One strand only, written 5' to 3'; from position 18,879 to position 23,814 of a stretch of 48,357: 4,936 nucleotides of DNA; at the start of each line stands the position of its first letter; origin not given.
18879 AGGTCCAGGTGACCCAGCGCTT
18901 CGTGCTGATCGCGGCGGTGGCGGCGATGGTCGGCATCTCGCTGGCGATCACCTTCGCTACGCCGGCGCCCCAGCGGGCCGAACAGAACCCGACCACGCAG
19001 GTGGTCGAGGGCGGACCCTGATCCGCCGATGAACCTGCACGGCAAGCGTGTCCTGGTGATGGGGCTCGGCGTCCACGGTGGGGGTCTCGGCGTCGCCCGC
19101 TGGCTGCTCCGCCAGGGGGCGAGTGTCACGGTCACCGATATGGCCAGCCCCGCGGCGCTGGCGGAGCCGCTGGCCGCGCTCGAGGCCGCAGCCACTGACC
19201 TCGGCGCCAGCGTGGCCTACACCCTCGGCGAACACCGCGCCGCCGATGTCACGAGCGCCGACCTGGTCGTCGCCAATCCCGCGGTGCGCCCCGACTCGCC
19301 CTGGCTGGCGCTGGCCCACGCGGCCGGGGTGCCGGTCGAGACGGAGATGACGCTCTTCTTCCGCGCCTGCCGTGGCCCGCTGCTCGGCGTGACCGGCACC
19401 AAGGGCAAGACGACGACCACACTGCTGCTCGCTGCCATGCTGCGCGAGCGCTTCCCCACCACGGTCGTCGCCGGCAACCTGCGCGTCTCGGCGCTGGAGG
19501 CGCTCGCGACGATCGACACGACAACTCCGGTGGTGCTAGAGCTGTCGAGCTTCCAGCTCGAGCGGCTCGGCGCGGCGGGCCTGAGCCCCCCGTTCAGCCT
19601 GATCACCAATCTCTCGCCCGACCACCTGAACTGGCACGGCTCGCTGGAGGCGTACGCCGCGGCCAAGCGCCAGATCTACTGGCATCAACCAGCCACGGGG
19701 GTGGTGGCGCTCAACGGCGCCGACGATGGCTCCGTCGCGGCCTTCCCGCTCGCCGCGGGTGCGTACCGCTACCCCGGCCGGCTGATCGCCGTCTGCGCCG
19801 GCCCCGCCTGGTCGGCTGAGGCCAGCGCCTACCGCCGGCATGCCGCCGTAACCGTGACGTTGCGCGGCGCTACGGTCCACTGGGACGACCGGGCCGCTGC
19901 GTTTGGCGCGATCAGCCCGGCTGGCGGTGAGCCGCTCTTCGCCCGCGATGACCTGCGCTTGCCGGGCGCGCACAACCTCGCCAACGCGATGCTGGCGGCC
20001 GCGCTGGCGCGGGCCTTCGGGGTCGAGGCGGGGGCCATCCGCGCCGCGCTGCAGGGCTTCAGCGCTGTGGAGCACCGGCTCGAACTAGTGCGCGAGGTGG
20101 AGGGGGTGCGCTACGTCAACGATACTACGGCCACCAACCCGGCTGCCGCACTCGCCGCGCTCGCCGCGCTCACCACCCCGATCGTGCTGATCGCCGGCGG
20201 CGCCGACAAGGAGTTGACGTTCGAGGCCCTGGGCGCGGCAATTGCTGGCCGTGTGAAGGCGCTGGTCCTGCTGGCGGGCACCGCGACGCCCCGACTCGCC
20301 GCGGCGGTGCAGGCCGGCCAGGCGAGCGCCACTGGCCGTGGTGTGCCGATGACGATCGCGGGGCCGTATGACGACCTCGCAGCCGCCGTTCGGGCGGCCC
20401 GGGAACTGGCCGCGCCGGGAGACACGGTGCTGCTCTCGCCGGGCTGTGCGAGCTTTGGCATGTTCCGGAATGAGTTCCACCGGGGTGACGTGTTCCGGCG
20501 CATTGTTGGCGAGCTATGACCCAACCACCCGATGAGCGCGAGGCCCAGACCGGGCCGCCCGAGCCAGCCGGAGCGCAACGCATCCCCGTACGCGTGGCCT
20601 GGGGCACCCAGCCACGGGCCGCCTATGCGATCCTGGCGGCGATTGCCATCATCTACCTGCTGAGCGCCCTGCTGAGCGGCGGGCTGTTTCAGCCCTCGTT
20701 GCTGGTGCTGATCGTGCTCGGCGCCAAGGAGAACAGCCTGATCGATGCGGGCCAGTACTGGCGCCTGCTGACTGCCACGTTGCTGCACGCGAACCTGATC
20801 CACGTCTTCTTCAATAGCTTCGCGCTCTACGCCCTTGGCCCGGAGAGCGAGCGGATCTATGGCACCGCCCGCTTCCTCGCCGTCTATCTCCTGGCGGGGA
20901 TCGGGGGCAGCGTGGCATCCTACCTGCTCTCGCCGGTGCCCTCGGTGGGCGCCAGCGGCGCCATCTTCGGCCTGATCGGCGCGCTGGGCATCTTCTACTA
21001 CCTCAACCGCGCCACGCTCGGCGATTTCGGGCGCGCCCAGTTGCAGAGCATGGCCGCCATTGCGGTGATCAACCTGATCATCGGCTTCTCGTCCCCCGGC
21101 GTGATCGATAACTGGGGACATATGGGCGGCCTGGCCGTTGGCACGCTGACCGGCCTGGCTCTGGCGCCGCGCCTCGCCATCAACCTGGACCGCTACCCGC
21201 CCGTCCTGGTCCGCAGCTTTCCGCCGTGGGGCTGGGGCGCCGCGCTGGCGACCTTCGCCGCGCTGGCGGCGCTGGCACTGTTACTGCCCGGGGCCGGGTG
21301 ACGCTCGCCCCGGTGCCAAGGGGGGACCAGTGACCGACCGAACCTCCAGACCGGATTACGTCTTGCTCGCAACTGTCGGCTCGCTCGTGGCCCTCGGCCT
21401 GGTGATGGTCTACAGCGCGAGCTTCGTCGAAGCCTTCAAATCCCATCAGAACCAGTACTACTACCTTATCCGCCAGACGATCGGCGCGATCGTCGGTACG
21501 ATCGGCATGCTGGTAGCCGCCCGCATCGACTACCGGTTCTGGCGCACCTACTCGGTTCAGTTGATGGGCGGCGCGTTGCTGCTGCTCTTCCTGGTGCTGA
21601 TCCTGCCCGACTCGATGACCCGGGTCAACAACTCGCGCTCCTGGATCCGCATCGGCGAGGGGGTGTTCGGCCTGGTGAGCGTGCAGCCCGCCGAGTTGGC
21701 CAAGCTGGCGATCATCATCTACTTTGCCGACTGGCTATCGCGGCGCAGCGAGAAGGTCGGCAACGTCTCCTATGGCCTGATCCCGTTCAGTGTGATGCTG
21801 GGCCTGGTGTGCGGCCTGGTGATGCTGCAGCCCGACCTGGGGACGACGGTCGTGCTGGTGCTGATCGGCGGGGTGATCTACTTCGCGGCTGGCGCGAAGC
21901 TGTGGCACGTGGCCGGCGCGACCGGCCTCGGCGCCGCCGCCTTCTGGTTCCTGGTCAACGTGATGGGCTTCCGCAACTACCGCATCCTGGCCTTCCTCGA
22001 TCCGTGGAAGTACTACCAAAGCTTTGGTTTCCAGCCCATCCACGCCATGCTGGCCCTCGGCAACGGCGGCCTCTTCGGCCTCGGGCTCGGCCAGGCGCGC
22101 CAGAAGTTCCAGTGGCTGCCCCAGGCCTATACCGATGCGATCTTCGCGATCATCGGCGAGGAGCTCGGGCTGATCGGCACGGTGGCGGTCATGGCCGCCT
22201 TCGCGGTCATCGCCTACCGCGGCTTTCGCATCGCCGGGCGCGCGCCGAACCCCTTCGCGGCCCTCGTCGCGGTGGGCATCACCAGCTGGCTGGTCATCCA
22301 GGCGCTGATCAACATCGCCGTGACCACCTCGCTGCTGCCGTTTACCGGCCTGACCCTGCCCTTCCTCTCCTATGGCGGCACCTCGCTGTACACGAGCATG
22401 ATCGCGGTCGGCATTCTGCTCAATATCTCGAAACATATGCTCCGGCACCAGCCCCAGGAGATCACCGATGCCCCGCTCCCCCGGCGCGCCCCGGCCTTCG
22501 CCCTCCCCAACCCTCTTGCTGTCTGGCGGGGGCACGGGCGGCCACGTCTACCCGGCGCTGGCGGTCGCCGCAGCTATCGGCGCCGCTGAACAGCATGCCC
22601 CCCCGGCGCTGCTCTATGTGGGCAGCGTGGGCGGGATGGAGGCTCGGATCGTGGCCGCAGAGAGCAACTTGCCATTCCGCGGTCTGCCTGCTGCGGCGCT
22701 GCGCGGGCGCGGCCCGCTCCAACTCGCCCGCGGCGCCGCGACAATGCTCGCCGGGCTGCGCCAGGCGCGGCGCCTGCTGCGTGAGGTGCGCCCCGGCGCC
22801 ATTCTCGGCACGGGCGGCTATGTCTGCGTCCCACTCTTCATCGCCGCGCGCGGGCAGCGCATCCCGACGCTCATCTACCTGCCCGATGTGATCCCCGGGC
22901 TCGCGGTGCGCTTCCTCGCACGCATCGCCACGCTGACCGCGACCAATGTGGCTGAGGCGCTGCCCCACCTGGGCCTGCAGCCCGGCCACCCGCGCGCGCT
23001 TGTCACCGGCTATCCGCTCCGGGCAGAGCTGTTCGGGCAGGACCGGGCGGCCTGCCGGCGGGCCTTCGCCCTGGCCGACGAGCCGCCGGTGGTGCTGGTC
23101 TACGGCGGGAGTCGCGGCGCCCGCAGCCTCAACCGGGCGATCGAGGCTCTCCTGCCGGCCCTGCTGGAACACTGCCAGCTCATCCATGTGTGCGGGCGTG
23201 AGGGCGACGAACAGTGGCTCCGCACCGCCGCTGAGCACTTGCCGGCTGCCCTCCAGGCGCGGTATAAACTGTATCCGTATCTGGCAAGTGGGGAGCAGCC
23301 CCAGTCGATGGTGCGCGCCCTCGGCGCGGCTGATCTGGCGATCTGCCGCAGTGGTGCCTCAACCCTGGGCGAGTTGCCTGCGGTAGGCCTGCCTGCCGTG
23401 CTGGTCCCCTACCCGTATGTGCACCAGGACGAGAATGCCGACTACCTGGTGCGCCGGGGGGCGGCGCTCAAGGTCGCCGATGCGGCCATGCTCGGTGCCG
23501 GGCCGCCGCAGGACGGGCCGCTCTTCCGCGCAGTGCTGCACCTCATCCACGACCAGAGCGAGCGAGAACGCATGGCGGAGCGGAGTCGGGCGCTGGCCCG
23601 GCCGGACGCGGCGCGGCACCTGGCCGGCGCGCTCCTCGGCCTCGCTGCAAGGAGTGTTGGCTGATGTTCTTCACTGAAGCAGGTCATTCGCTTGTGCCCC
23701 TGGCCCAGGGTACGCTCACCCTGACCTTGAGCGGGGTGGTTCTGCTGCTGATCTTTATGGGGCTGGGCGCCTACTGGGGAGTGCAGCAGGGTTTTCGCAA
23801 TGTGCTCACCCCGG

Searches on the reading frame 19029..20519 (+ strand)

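Call 34: search_protein_families(library=pfam, proteins=[window:19029-20519:+], max_evalue=0.001)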
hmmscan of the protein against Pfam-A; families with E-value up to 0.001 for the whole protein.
window:19029-20519:+ (496 aa): 3 families
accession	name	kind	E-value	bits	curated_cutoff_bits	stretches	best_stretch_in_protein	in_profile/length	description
PF08245.18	Mur_ligase_M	-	6e-25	88.8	24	1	121-327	1-200/200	Mur ligase middle domain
PF02875.26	Mur_ligase_C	-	2.7e-14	54.5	28.4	1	349-471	1-125/127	Mur ligase, glutamate ligase domain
PF21799.2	MurD-like_N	-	9e-11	42.3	27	1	6-103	1-86/88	Mur ligase MurD-like, N-terminal domain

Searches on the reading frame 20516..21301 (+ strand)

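Call 35: search_protein_families(library=pfam, proteins=[window:20516-21301:+], max_evalue=0.001)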
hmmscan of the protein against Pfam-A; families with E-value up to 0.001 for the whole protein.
window:20516-21301:+ (261 aa): 1 family
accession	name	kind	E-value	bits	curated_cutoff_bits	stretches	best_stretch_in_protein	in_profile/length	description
PF01694.28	Rhomboid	-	9.6e-38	130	22.6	1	79-217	2-141/143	Rhomboid domain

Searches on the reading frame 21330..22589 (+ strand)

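Call 35: search_protein_families(library=pfam, proteins=[window:21330-22589:+], max_evalue=0.001)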
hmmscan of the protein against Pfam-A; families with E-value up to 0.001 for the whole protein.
window:21330-22589:+ (419 aa): 1 family
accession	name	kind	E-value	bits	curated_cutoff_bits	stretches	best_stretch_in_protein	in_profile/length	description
PF01098.24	FTSW_RODA_SPOVE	-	1.3e-98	330.7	26.4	1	13-369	5-353/356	Cell cycle protein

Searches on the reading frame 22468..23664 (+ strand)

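Call 35: search_protein_families(library=pfam, proteins=[window:22468-23664:+], max_evalue=0.001)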
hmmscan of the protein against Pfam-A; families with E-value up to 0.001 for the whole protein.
window:22468-23664:+ (398 aa): 2 families
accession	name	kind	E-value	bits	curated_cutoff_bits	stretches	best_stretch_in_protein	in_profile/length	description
PF04101.22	Glyco_tran_28_C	-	2.6e-26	93.1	22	1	208-383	1-164/166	Glycosyltransferase family 28 C-terminal domain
PF03033.26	Glyco_transf_28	-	4.5e-23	82.3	26.2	1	17-156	2-136/139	Glycosyltransferase family 28 N-terminal domain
